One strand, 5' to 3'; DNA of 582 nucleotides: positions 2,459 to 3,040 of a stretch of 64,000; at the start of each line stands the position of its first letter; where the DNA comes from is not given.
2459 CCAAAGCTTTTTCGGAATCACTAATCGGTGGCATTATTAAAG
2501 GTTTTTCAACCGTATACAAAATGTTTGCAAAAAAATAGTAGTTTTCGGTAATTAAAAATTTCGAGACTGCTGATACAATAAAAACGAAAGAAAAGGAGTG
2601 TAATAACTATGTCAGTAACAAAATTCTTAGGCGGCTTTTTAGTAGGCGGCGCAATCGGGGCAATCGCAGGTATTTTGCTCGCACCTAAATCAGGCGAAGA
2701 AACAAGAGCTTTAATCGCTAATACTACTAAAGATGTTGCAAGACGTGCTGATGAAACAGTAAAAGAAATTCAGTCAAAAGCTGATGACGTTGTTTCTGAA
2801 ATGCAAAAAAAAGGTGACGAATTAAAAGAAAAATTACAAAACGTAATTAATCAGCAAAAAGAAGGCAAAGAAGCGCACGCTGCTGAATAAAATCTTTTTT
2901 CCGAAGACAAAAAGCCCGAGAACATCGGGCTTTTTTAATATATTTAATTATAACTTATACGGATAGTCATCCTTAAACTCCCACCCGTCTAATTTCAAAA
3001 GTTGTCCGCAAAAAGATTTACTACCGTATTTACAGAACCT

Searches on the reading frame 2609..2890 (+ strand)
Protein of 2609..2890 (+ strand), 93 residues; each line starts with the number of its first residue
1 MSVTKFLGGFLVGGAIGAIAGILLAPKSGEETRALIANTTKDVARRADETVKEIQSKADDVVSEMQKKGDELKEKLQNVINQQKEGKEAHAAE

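Call 45: find_encoding_contigs(protein=window:2609-2890:+, flank=1600, max_places=10)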
Protein window:2609-2890:+ (93 aa): 15 contigs read that carry it; 10 places shown.
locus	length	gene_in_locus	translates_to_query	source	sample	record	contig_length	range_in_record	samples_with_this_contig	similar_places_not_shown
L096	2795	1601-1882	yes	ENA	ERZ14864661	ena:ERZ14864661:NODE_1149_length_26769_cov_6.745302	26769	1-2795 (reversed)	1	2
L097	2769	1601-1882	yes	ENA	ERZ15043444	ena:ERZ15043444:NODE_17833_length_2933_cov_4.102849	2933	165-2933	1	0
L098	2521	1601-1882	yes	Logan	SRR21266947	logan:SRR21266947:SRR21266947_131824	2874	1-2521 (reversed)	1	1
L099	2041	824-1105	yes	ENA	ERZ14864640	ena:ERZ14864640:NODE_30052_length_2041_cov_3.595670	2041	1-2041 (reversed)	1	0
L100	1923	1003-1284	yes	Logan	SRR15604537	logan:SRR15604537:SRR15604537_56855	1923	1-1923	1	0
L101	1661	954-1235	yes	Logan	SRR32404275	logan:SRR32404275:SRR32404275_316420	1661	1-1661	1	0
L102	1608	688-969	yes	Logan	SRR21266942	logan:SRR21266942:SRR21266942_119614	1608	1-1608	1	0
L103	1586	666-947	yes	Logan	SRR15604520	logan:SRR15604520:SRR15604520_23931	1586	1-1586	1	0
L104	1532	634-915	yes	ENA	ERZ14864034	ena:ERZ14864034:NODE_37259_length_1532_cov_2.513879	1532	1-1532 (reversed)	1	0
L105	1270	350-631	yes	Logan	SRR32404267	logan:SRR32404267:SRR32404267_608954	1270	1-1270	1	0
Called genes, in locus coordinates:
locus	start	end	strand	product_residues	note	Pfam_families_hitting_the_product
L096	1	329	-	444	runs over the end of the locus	PF08245:Mur_ligase_M, PF08353:MurT_C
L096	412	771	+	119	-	-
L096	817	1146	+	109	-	PF12732:YtxH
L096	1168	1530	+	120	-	PF06103:DUF948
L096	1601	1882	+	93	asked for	PF12732:YtxH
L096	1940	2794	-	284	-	?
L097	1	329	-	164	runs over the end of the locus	?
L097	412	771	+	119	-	-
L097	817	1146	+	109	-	PF12732:YtxH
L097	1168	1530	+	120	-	PF06103:DUF948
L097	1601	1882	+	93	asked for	PF12732:YtxH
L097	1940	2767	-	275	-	?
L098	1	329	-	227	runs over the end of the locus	?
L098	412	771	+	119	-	-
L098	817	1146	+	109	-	PF12732:YtxH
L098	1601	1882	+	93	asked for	PF12732:YtxH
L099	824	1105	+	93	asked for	PF12732:YtxH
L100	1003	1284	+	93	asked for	PF12732:YtxH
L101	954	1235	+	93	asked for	PF12732:YtxH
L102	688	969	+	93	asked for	PF12732:YtxH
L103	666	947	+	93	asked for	PF12732:YtxH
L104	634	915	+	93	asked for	PF12732:YtxH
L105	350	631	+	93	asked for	PF12732:YtxH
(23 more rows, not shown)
